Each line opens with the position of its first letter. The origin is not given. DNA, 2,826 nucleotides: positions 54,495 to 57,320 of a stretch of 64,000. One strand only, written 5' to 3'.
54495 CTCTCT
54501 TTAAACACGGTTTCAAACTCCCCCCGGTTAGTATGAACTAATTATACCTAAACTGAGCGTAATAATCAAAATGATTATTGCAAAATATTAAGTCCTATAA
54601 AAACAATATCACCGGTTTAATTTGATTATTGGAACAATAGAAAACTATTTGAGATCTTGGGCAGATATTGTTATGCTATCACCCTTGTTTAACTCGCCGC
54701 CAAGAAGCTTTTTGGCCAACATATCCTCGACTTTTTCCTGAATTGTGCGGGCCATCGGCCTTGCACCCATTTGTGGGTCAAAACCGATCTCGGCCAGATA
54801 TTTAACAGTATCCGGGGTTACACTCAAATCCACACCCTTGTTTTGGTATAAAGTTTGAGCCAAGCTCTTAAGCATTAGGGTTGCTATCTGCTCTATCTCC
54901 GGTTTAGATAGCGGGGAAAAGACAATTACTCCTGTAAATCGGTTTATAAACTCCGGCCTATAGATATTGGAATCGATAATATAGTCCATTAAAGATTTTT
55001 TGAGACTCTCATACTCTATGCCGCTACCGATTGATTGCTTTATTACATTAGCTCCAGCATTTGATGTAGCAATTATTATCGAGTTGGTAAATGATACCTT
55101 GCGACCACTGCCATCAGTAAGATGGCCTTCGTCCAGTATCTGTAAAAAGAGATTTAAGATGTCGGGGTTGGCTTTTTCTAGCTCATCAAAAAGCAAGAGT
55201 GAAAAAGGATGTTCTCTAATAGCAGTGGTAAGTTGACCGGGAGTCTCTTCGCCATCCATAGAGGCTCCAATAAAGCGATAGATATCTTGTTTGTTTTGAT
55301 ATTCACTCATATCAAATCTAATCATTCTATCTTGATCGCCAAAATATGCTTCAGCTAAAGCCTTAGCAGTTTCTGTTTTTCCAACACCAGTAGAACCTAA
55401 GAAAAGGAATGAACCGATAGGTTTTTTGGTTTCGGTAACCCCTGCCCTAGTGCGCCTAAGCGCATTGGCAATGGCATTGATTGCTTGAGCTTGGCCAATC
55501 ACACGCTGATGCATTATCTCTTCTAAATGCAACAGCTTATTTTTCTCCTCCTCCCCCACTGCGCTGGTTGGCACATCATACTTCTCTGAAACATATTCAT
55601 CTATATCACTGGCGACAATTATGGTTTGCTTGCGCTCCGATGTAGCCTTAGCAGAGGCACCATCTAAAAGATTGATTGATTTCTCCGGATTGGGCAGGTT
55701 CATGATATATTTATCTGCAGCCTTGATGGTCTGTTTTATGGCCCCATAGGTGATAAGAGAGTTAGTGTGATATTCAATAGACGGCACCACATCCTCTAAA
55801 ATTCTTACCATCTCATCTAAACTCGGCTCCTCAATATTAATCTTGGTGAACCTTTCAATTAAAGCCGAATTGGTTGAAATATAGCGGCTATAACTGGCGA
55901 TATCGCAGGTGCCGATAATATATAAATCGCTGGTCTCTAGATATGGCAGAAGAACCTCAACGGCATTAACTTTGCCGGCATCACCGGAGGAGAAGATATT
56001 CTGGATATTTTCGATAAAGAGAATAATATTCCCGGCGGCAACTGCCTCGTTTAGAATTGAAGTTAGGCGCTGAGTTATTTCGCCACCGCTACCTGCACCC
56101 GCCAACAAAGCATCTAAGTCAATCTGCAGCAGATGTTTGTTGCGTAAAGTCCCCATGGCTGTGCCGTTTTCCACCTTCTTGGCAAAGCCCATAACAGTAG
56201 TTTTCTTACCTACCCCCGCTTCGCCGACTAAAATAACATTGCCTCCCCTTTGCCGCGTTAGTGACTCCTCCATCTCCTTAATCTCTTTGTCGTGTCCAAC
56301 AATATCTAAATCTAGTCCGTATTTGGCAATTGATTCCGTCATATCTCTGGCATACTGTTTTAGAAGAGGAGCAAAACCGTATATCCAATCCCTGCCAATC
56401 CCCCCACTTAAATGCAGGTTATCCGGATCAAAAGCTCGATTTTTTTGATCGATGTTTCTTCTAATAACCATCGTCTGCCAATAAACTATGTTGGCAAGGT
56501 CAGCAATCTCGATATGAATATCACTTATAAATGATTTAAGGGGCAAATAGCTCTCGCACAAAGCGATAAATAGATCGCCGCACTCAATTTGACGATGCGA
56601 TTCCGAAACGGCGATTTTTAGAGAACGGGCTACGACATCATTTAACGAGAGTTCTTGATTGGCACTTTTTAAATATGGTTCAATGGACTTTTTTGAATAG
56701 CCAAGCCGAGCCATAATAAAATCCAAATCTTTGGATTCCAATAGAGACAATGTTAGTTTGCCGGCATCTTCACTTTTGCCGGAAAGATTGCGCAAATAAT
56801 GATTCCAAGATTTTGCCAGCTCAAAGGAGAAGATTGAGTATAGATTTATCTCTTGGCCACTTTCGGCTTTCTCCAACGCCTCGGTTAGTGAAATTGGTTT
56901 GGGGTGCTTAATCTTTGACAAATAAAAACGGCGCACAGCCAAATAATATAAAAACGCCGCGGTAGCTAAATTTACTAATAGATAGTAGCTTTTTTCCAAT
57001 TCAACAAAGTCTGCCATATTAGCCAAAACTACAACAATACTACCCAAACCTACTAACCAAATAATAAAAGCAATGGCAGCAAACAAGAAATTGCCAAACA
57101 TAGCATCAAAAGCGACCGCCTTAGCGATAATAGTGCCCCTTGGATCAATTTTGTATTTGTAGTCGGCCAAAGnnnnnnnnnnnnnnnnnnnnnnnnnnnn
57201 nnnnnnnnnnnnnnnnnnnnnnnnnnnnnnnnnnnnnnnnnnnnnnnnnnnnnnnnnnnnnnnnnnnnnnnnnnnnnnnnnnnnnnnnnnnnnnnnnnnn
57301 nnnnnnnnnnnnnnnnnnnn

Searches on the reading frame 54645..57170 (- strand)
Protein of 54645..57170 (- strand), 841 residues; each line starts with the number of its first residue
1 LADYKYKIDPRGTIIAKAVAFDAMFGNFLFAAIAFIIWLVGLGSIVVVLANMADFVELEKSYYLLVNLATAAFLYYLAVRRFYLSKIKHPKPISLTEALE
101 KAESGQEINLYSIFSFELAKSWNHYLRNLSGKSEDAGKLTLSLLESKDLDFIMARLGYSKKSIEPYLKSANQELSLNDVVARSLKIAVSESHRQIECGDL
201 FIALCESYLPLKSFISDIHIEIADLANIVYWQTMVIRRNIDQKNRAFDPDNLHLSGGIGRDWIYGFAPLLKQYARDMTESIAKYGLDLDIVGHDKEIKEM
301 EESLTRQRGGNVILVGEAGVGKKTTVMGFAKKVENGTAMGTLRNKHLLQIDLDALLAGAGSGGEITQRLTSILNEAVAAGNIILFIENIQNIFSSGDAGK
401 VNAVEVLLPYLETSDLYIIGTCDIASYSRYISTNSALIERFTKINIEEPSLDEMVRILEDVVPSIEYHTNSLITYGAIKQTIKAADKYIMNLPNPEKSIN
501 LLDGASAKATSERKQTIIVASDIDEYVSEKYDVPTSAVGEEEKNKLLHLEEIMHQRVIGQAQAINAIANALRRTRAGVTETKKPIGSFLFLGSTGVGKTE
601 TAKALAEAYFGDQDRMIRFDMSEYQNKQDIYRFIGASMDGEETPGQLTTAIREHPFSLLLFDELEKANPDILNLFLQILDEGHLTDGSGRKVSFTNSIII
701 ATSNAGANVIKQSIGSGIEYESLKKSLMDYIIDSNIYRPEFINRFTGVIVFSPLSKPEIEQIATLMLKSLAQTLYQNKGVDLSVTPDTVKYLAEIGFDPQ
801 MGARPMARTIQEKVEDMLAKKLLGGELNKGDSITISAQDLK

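Call 4: search_protein_families(library=pfam, proteins=[window:54645-57170:-], max_evalue=0.01)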
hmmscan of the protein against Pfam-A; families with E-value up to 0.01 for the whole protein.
window:54645-57170:- (841 aa): 16 families
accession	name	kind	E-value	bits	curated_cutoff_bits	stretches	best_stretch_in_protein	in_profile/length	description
PF07724.20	AAA_2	-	2.3e-47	161.5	27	1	583-746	1-164/166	AAA domain (Cdc48 subfamily)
PF10431.15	ClpB_D2-small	-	5.6e-24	84.4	21.9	1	754-835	1-81/81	C-terminal, D2-small domain, of ClpB protein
PF00004.35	AAA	-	1.3e-15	58.4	21.2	2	589-705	2-110/131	ATPase family associated with various cellular activities (AAA)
PF07728.20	AAA_5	-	3.2e-15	56.8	22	1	588-707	2-125/139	AAA domain (dynein-related subfamily)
PF13401.12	AAA_22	-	9.3e-11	42.6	27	1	588-680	8-109/130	AAA domain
PF17871.7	AAA_lid_9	-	3.3e-09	37.1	22.8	1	451-548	2-99/104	AAA lid domain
PF13191.12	AAA_16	-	1.8e-07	32.2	32.6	0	291-336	3-51/167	AAA ATPase domain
PF00158.32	Sigma54_activat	-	1.5e-05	25.2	20.2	1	578-711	15-150/168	Sigma-54 interaction domain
PF12775.13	AAA_7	-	4.2e-05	23.6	25.8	0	587-639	35-87/181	P-loop containing dynein motor region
PF20720.3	nSTAND3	-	0.0002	21.5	27.2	0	589-619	21-51/155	Novel STAND NTPase 3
PF05673.19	DUF815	-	0.00038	20.1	23.8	0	550-634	23-102/249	Protein of unknown function (DUF815)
PF00005.33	ABC_tran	-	0.0014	19.7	25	0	303-341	5-41/137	ABC transporter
PF06414.18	Zeta_toxin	-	0.0015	18.5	22.3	0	574-626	7-56/199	Zeta toxin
PF01695.23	IstB_IS21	-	0.0039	17.2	24.1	0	294-375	77-154/238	IstB-like ATP binding protein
PF02367.23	TsaE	-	0.0077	16.6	26.6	0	563-609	6-45/128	Threonylcarbamoyl adenosine biosynthesis protein TsaE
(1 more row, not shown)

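Call 5: search_protein_families(library=ncbifam, proteins=[window:54645-57170:-], max_evalue=0.01)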
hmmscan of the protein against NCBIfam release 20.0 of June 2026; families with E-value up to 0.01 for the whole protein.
window:54645-57170:- (841 aa): 27 families (the best 25 are shown)
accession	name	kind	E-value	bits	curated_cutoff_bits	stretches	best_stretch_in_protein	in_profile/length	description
TIGR03346.1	chaperone_ClpB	equivalog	1.5e-154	516.5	1232.1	2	518-839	528-847/853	ATP-dependent chaperone ClpB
TIGR02639.1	ClpA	equivalog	2.7e-143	478.8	993.15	1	168-836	74-733/734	ATP-dependent Clp protease ATP-binding subunit ClpA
NF008118.0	PRK10865.1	equivalog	1.2e-134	450.2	1417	2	520-839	533-850/857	ATP-dependent chaperone ClpB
NF033606.1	heat_AAA_ClpK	exception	4.7e-126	421.9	1900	2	520-835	578-896/949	heat shock survival AAA family ATPase ClpK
TIGR03345.1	VI_ClpV1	equivalog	7.6e-123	411.5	884.95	2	520-828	531-841/852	type VI secretion system ATPase TssH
NF033607.0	disagg_AAA_ClpG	exception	3.1e-122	409.3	1900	2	514-835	551-874/932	AAA family protein disaggregase ClpG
NF008263.0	PRK11034.1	equivalog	2.8e-116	389.2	1350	1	280-838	178-736/758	ATP-dependent Clp protease ATP-binding subunit ClpA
NF003745.1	PRK05342.1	equivalog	6.2e-09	35.2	359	1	739-817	298-379/418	ATP-dependent Clp protease ATP-binding subunit ClpX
NF001679.0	PRK00440.1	equivalog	6.7e-07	28.7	303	1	582-616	36-70/322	replication factor C small subunit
NF003229.0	PRK04195.1-5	equivalog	9e-07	27.9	280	1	557-663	19-111/413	replication factor C large subunit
TIGR02928.1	TIGR02928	subfamily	9.5e-07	28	181.3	1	284-336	12-67/366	orc1/cdc6 family replication initiation protein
TIGR03499.1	FlhF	equivalog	3.1e-06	27.4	174.15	0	302-330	191-219/286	flagellar biosynthesis GTPase FlhF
TIGR03922.1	T7SS_EccA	equivalog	4.4e-06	25.5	466.65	1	307-460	310-462/557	type VII secretion AAA-ATPase EccA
NF009067.0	PRK12402.1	equivalog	6.8e-06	25.3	317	0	583-624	34-77/340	replication factor C small subunit 2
TIGR00390.1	hslU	equivalog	1.3e-05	24.3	362.45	1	553-607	10-69/441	ATP-dependent protease ATPase subunit HslU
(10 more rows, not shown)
